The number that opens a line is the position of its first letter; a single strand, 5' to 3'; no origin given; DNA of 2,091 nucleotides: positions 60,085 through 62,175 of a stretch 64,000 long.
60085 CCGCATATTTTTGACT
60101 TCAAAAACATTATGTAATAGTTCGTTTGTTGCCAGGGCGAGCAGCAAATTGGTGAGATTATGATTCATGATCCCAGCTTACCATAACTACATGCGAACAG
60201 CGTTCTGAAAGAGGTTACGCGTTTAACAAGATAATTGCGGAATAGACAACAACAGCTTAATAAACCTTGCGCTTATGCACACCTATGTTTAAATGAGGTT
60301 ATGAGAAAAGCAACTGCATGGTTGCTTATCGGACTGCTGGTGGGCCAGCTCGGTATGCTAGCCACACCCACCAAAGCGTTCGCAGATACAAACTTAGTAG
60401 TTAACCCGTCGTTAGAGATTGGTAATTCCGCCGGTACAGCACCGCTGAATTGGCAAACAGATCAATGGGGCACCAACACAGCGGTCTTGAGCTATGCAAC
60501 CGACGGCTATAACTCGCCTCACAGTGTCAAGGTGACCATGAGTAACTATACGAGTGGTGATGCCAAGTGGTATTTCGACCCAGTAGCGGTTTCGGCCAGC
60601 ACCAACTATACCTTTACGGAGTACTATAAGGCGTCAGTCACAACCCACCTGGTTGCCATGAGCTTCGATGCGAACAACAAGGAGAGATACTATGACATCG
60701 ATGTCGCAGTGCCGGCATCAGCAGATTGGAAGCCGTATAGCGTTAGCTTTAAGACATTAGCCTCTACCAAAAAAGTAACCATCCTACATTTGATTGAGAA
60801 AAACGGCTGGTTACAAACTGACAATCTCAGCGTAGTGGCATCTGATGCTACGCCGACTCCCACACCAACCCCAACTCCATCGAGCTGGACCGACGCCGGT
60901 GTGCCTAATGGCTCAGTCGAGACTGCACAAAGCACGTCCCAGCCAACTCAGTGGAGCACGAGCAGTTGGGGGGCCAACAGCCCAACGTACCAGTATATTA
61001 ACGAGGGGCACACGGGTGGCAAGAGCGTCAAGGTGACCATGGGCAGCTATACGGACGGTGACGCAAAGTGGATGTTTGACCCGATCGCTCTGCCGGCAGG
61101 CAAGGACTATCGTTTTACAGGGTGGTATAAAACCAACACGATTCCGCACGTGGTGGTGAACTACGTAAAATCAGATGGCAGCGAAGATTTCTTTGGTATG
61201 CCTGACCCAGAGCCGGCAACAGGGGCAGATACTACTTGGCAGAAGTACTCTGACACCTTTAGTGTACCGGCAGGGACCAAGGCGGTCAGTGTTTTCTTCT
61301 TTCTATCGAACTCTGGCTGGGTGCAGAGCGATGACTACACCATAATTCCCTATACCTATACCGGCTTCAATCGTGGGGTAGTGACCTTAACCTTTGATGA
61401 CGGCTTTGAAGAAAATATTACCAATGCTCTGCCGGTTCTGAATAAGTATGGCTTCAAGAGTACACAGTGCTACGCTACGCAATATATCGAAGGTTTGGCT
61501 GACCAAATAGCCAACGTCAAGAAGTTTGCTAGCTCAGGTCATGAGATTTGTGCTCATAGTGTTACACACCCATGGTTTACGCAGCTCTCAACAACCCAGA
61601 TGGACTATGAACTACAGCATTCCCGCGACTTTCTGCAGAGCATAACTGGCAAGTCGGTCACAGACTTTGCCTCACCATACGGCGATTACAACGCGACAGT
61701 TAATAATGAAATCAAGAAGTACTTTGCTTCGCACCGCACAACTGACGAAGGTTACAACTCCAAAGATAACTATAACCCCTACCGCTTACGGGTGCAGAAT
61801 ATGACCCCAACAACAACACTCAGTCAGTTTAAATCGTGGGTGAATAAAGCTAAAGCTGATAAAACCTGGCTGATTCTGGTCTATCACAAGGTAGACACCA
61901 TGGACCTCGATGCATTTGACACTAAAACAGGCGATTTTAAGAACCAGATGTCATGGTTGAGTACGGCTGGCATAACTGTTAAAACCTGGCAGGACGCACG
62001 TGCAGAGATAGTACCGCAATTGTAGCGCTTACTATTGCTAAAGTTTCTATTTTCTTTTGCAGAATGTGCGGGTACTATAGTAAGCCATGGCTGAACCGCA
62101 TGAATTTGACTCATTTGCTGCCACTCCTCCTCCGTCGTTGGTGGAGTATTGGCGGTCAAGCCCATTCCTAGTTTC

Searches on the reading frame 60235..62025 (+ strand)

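Call 51: search_protein_families(library=pfam, proteins=[window:60235-62025:+], max_evalue=0.00001)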
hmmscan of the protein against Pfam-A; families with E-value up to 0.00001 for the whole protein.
window:60235-62025:+ (596 aa): 2 families
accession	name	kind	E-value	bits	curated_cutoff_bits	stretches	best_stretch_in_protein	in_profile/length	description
PF01522.26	Polysacc_deac_1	-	9.6e-28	97.1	23.1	1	379-495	5-118/124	Polysaccharide deacetylase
PF02018.23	CBM_4_9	-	9.1e-08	33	25.9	0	242-360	14-135/136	Carbohydrate binding domain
